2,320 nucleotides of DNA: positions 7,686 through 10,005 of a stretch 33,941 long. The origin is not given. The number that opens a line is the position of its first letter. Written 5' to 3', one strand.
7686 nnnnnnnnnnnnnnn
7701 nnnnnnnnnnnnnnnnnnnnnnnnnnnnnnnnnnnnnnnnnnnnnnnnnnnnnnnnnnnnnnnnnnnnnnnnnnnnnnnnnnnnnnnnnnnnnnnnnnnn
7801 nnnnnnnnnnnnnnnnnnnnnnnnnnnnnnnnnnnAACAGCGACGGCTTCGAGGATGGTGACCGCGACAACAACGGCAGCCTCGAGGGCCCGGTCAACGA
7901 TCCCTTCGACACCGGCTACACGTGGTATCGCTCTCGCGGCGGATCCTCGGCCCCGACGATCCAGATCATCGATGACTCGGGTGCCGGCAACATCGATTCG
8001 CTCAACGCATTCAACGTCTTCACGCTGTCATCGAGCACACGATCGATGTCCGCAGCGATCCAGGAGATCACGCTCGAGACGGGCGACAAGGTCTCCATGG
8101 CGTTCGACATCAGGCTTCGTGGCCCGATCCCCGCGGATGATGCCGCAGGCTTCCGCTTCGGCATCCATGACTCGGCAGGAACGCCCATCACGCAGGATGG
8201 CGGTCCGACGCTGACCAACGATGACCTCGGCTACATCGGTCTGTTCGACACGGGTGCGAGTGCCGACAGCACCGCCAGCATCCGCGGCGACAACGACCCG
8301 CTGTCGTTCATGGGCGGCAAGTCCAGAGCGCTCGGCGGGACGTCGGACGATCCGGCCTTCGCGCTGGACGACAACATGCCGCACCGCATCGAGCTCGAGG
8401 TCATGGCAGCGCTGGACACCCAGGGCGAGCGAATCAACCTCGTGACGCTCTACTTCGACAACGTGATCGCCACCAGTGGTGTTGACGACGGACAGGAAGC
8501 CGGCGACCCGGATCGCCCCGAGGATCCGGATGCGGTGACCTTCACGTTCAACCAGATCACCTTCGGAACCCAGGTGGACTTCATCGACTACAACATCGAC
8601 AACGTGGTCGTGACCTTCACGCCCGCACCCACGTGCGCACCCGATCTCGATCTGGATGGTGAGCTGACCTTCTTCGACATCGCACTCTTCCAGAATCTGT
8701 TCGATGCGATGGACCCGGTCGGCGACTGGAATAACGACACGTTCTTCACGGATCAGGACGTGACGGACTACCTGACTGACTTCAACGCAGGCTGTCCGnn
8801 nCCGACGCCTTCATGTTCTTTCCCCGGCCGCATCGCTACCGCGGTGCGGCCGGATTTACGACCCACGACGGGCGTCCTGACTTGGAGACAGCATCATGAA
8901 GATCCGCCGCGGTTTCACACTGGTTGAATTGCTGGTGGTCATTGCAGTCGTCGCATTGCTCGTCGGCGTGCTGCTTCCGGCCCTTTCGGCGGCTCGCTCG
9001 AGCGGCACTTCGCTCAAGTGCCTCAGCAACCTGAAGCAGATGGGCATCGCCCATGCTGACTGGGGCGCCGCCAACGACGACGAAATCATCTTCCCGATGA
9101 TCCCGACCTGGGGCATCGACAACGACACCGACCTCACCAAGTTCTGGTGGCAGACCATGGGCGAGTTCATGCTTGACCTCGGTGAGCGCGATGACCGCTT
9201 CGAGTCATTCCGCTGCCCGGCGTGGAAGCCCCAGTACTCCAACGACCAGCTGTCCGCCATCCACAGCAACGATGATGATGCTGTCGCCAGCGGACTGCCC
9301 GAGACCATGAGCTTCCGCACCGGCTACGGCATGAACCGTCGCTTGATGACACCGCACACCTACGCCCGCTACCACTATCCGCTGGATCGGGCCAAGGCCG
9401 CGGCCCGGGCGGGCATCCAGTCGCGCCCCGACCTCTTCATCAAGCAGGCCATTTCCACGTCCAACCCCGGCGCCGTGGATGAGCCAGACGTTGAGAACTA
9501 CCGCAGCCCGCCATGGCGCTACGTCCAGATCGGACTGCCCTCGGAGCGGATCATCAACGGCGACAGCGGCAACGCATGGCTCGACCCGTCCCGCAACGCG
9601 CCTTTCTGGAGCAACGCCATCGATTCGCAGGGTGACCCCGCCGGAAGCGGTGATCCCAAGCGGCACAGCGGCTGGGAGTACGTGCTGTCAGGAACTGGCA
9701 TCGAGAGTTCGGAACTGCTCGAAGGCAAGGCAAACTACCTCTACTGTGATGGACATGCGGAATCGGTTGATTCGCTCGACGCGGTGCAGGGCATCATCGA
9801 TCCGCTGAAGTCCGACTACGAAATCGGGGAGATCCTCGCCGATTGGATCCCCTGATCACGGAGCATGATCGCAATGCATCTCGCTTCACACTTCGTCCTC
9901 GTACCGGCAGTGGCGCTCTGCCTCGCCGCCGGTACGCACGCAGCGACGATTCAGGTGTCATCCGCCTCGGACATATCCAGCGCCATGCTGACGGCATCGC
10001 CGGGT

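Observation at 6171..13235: Five-gene secreted operon with a PL6 lyase, a triple-repeat lectin-like protein, a pseudopilin and a cohesin-dockerin protein: candidate surface 'lyase-some'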

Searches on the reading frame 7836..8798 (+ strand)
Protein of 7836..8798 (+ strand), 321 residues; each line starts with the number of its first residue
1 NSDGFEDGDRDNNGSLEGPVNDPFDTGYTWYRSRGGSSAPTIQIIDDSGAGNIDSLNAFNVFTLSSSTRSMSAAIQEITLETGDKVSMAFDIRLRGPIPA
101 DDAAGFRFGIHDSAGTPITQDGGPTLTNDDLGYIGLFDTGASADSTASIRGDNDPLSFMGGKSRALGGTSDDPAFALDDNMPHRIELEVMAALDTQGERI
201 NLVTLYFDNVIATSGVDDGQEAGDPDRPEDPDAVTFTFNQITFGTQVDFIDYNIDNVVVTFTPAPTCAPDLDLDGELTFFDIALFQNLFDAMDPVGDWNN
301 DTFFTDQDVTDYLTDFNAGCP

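Call 38: predict_structure(alignment_id=A3)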
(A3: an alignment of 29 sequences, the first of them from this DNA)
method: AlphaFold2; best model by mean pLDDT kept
length: 321 residues; sequences in the alignment: 29
mean_pLDDT: 86.9   pTM: 0.80
mean pLDDT of the five models: 86.9, 86.5, 84.9, 84.9, 84.4
residues with pLDDT >= 90: 188; 70-90: 95; 50-70: 33; < 50: 5
segments of 3 or more residues with pLDDT < 50: none
pLDDT, mean of each block of 10 residues (from residue 1): 93 93 92 69 88 87 83 94 94 92 83 86 61 92 89 69 86 94 97 85 97 91 52 80 90 96 86 88 97 94 97 90 63
secondary structure, 60 per line:
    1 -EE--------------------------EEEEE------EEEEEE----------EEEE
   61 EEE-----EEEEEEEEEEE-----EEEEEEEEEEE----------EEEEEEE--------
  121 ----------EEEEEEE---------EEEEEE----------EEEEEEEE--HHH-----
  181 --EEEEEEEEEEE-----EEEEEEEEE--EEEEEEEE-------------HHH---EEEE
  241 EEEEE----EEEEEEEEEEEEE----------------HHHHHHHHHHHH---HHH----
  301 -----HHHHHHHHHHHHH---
elements in order: E30-34 E41-46 E57-63 E69-79 E85-95 E106-112 E131-137 E147-152 E163-170 E183-193 E199-207 E210-217 E237-245 E250-262 H279-290 H306-318

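Call 41: fold_search(model_id=the predicted structure, library=pdb)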
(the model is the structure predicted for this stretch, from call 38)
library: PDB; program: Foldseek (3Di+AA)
matches with E <= 10: 1405; with E <= 0.001: 184
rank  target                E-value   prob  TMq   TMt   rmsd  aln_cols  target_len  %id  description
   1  8tzo_C                1.8e-08  1.00  0.45  0.52   6.0       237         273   14  Structure of human Wnt7a bound to WLS and CALR (released 2023-10-18)
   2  6kzk_A                2.5e-08  1.00  0.37  0.47   6.0       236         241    9  Structure of alginate lyase Aly36B mutant K143A/M171A in complex with alginate trisaccharide (released 2020-09-23)
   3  5hca_A                2.7e-08  1.00  0.41  0.48   7.2       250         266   12  Globular Domain of the Entamoeba histolytica calreticulin in complex with glucose (released 2016-08-31)
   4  5lk5_H                3.0e-08  1.00  0.48  0.58   5.6       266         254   14  Crystal structure of the globular domain of human calreticulin mutant D71K (released 2016-08-31)
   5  3pos_B                5.2e-08  1.00  0.46  0.57   6.0       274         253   13  Crystal structure of the globular domain of human calreticulin (released 2011-03-09)
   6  5lk5_E                5.5e-08  1.00  0.47  0.58   5.9       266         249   14  Crystal structure of the globular domain of human calreticulin mutant D71K (released 2016-08-31)
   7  5lk5_I                6.5e-08  1.00  0.47  0.58   6.2       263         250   14  Crystal structure of the globular domain of human calreticulin mutant D71K (released 2016-08-31)
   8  5hcb_A                8.1e-08  1.00  0.43  0.50   6.4       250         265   13  Globular Domain of the Entamoeba histolytica calreticulin in complex with glucose (released 2016-08-31)
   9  5lk5_C                1.1e-07  1.00  0.46  0.56   5.3       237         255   14  Crystal structure of the globular domain of human calreticulin mutant D71K (released 2016-08-31)
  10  3pos_C                1.1e-07  1.00  0.48  0.60   5.3       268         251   13  Crystal structure of the globular domain of human calreticulin (released 2011-03-09)
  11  5lk5_A                1.1e-07  1.00  0.46  0.56   5.5       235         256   13  Crystal structure of the globular domain of human calreticulin mutant D71K (released 2016-08-31)
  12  3o0w_A                1.3e-07  1.00  0.47  0.58   6.0       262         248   13  Structural basis of carbohydrate recognition by calreticulin (released 2010-09-29)
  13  5hca_B                1.3e-07  1.00  0.43  0.50   6.9       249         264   11  Globular Domain of the Entamoeba histolytica calreticulin in complex with glucose (released 2016-08-31)
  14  2a71_D                1.6e-07  1.00  0.37  0.50   6.7       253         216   13  Crystal structure of Emp47p carbohydrate recognition domain (CRD), orthorhombic crystal form (released 2006-01-31)
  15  1lu1_A                1.6e-07  1.00  0.25  0.30  13.1       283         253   11  THE STRUCTURE OF THE DOLICHOS BIFLORUS SEED LECTIN IN COMPLEX WITH THE FORSSMAN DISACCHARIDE (released 1998-12-09)
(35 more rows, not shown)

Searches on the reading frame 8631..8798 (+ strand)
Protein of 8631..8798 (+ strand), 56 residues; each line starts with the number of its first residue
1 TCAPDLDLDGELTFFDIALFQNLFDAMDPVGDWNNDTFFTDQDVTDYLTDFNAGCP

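Call 46: search_solved_structures(query=A4, max_evalue=10, show_alignments=2)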
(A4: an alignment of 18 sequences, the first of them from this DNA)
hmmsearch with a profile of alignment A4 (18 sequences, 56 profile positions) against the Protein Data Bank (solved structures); distinct sequences matched with E-value up to 10: 44.
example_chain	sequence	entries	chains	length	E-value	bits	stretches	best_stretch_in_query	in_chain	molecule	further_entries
2jnx_A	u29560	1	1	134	1e-07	35.5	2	4-47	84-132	Calcium binding protein 2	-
1jfj_A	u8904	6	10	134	1.1e-06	32.2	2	4-47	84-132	CALCIUM-BINDING PROTEIN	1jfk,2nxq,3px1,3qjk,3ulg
2m7n_A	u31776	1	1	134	1.1e-06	32.2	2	4-47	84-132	Calcium-binding protein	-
5lxv_B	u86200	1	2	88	8.9e-06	29.3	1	5-47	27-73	Carbohydrate-binding protein WP_009985128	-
2y3n_B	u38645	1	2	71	0.00019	25.1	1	5-44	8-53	CELLULOSOMAL FAMILY-48 PROCESSIVE GLYCOSIDE HYDROLASE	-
2ccl_B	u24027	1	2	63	0.0022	21.6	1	5-45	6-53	ENDO-1,4-BETA-XYLANASE Y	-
1ohz_B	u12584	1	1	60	0.0025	21.5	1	5-45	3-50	ENDO-1,4-BETA-XYLANASE Y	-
4fl4_A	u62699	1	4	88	0.005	20.5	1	30-45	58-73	Glycoside hydrolase family 9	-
6kgc_B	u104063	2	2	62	0.014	19.1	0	30-45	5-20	And cellulose-binding endoglucanase family 9 CelL ortholog dockerin domain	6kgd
2yik_A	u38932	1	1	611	0.014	19.1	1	5-45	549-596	ENDOGLUCANASE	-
6kg9_A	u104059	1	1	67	0.014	19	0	30-45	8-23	And cellulose-binding endoglucanase family 9 CelL ortholog dockerin domain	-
6kge_D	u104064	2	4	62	0.014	19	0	30-45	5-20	And cellulose-binding endoglucanase family 9 CelL ortholog dockerin domain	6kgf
8ajy_B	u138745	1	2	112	0.02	18.6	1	26-49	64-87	Dockerin from ScaH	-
1daq_A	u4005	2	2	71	0.02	18.5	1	5-44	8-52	ENDOGLUCANASE SS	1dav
2i18_A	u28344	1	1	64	0.021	18.5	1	4-47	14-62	Calcium-binding protein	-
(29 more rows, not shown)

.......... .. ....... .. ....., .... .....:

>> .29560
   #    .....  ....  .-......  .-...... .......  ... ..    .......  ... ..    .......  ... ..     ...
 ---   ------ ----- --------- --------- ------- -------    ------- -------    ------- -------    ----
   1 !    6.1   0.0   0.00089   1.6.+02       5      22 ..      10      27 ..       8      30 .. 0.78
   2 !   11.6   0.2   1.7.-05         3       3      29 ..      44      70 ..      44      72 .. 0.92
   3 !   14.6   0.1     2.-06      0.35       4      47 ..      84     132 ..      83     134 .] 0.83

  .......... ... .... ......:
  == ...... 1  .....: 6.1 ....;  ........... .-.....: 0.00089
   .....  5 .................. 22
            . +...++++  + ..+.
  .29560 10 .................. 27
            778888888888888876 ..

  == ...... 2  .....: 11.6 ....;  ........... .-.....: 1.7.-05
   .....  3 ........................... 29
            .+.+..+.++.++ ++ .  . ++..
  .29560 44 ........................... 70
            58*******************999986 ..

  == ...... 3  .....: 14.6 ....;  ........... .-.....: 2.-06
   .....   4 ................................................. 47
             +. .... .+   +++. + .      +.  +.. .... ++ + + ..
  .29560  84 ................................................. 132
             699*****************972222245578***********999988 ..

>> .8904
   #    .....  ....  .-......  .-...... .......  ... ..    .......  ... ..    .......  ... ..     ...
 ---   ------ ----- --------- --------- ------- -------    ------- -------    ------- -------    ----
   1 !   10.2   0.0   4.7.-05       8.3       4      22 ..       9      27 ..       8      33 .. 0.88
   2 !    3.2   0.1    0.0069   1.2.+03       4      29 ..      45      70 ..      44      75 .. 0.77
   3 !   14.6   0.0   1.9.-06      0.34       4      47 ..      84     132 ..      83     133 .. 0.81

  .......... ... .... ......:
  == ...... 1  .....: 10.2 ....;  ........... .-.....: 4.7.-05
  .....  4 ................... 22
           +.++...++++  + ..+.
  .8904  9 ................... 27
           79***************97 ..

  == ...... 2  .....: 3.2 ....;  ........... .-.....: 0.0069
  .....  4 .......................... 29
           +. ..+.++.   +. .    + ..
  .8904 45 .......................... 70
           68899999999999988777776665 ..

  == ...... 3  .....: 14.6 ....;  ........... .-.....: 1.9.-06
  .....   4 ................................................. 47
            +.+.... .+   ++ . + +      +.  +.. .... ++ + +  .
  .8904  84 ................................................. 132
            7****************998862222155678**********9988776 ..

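Call 47: search_protein_families(library=pfam, alignment_id=A4, max_evalue=10)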
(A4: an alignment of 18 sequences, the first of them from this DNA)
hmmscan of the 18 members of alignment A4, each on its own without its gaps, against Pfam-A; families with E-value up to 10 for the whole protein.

A. member 1, seq(56 aa): 0 families

B. families by the number of members that match (of 18 scanned): 19 families
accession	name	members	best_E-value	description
PF00404.24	Dockerin_1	11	2e-06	Dockerin type I domain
PF00036.39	EF-hand_1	7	9.5e-06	EF hand domain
PF13405.12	EF-hand_6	5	0.00057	EF-hand domain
PF13202.12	EF-hand_5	5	0.0047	EF hand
PF13833.12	EF-hand_8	3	0.011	EF-hand domain pair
PF13132.12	DUF3950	3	0.14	Domain of unknown function (DUF3950)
PF25491.1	CCHC_BCL-11A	1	0.024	BCL-11A-like CCHC zinc finger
PF05972.16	APC_15aa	1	0.024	APC 15 residue motif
PF11943.13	DUF3460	1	0.026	Protein of unknown function (DUF3460)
PF07336.16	ABATE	1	0.031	Putative stress-induced transcription regulator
PF13517.12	FG-GAP_3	1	0.033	FG-GAP-like repeat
PF01839.29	FG-GAP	1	0.037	FG-GAP repeat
PF20615.3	DUF6802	1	0.1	Family of unknown function (DUF6802)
PF21108.3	MDN1_4th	1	0.12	Midasin AAA+ ATPase lid domain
PF24453.1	DUF7569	1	0.13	Family of unknown function (DUF7569)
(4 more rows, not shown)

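Call 101: find_homologous_proteins(query=A4, max_evalue=0.001)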
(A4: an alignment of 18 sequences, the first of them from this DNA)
Query A4 (18 sequences) (56 aa, profile of the alignment): 152 proteins with E <= 0.001 among 345 candidates; the best 120 are listed.
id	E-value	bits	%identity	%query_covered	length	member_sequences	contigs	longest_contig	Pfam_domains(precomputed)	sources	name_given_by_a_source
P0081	1.5e-19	88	41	96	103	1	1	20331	PF00036.39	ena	-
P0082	2.2e-19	87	38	100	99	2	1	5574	PF00404.25,PF00036.39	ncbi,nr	ncbi:MAG: hypothetical protein F6K11_22660 [Leptolyngbya sp. SIO3F4]|nr:hypothetical protein [Leptol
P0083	2.3e-19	87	39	96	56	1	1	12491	PF00404.25,PF13202.13,PF00036.39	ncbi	ncbi:MAG: GC-type dockerin domain-anchored protein [Phycisphaerales bacterium JB058]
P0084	1.8e-18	84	39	96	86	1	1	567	PF00404.25,PF00036.39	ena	-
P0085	2.5e-18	84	38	98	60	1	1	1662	PF00404.25,PF00036.39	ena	-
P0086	4.2e-18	83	35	96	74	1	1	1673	PF00036.39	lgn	-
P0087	4.7e-18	83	31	96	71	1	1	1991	PF00404.25,PF00036.39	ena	-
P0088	5.1e-18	83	38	98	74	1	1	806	PF13405.13,PF00404.25,PF13202.13,PF00036.39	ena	-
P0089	5.4e-18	83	39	96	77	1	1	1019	PF13405.13,PF00404.25,PF00036.39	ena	-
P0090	7.6e-18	82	38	98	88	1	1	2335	PF00036.39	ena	-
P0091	1.4e-17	82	31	98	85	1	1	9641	-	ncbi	ncbi:MAG: GC-type dockerin domain-anchored protein, partial [Planctomycetota bacterium]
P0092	1.8e-17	81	39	96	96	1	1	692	PF00404.25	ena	-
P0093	1.9e-17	81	40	98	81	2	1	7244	PF00404.25,PF00036.39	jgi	-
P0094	2.0e-17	81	31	96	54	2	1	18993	-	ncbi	ncbi:MAG: GC-type dockerin domain-anchored protein, partial [Phycisphaerales bacterium JB061]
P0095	3.7e-17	80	35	96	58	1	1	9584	-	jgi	jgi:hypothetical protein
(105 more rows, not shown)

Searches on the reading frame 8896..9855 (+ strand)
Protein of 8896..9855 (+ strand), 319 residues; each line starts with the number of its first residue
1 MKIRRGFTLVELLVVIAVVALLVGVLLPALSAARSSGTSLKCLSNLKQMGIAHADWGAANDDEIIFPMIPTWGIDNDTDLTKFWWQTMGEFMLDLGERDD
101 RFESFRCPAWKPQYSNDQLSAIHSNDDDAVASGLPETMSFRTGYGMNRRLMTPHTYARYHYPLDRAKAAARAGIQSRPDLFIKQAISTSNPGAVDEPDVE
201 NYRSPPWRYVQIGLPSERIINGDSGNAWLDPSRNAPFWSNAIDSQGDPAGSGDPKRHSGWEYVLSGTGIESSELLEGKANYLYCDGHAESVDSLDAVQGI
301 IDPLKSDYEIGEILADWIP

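Call 3: search_protein_families(library=pfam, proteins=[window:8896-9855:+], max_evalue=0.1)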
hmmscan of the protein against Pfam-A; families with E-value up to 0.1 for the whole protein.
window:8896-9855:+ (319 aa): 2 families
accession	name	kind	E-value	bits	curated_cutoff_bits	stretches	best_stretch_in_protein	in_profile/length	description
PF07963.17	N_methyl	-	9.1e-07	28.6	21.2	1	1-27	1-27/27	Prokaryotic N-terminal methylation motif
PF18458.6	XPB_DRD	-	0.047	14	26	0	93-111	20-38/57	Xeroderma pigmentosum group B helicase damage recognition domain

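Call 5: search_protein_families(library=ncbifam, proteins=[window:8896-9855:+], max_evalue=1)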
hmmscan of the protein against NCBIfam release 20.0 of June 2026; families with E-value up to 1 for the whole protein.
window:8896-9855:+ (319 aa): 17 families
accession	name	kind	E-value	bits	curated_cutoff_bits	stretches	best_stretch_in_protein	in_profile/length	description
TIGR02532.1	IV_pilin_GFxxxE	domain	2.1e-06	27.3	16.3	1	4-26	1-23/24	prepilin-type N-terminal cleavage/methylation domain-containing protein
TIGR01710.1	typeII_sec_gspG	equivalog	4.6e-05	23.5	88.85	1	5-48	1-44/134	type II secretion system major pseudopilin GspG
NF007862.0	PRK10574.1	equivalog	6.8e-05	23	138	1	1-30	1-30/145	prepilin peptidase-dependent pilin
TIGR01708.2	typeII_sec_gspH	equivalog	0.0001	22.3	80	1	5-35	2-32/169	type II secretion system minor pseudopilin GspH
TIGR02596.1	TIGR02596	subfamily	0.00012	22.2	70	1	7-33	1-27/196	Verru_Chthon cassette protein D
NF040999.1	pilin_ComGC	equivalog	0.00013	22.1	75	1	5-36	2-33/84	competence type IV pilus major pilin ComGC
NF041013.1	T4P_ComGE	equivalog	0.00031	20.8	49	1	5-33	4-32/83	competence type IV pilus minor pilin ComGE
TIGR04294.2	pre_pil_HX9DG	domain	0.0028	17.4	19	1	277-291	7-21/22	H-X9-DG-CTERM domain-containing protein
NF041775.1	typeIV_PilA_Myxo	equivalog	0.0029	17.6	400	1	4-49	10-55/214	type IV pilin protein PilA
NF047828.1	T3SSXpsI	equivalog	0.0051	16.8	150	1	5-33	2-30/132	type II secretion system protein XpsI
NF040982.1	ComGD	equivalog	0.034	14.6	70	1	5-31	2-28/139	competence type IV pilus minor pilin ComGD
NF041002.1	pilin_ComGF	equivalog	0.034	14.4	80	1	5-35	2-32/139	competence type IV pilus minor pilin ComGF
NF007800.0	PRK10506.1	equivalog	0.036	13.9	158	1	1-23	5-27/163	prepilin peptidase-dependent protein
TIGR01707.1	gspI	equivalog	0.043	14.3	44.35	1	6-38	1-33/101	type II secretion system minor pseudopilin GspI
TIGR01711.1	gspJ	equivalog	0.1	12.4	64.85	1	5-22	1-18/192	type II secretion system minor pseudopilin GspJ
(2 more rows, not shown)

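Call 69: search_solved_structures(query=window:8896-9855:+, max_evalue=1)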
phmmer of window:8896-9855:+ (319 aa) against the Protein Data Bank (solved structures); distinct sequences matched with E-value up to 1: 14.
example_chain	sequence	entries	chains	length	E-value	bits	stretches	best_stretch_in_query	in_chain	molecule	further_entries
7tgg_A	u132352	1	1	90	1.4e-05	27.7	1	2-52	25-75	Geopilin domain 1 protein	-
9egp_A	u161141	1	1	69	8.1e-05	25.2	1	3-48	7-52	Geopilin domain 1 protein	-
6xxd_A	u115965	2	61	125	0.00086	21.9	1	7-38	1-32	PilA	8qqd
2m7g_A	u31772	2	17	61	0.0012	21.4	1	7-53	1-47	Geopilin domain 1 protein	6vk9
9laa_A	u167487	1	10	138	0.0018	20.8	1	4-45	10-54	Type IV pilin protein PilA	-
8pfb_G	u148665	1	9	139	0.0099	18.4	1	7-62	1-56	Type IV pilin PilE1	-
5kua_A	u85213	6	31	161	0.16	14.4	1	7-32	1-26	pilin | Neisseria meningitidis PilE variant SB-GATDH | Neisseria meningitidis PilE, SB-DATDH variant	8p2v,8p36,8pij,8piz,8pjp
8p3b_A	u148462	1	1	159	0.17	14.3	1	7-32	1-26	Fimbrial protein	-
1oqw_A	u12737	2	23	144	0.2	14.1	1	7-43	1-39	Fimbrial protein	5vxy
8tum_e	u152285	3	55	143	0.2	14.1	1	7-43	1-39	Type IV major pilin protein PilA | Pilin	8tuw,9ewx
2hi2_A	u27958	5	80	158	0.23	13.9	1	7-31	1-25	Fimbrial protein | PilA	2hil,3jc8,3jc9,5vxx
1ay2_A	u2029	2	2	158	0.23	13.9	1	7-31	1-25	TYPE 4 PILIN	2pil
8tj2_C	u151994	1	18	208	0.35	13.3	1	7-56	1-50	Type IV major pilin protein PilA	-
3sok_A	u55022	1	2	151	0.64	12.4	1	7-60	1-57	Fimbrial protein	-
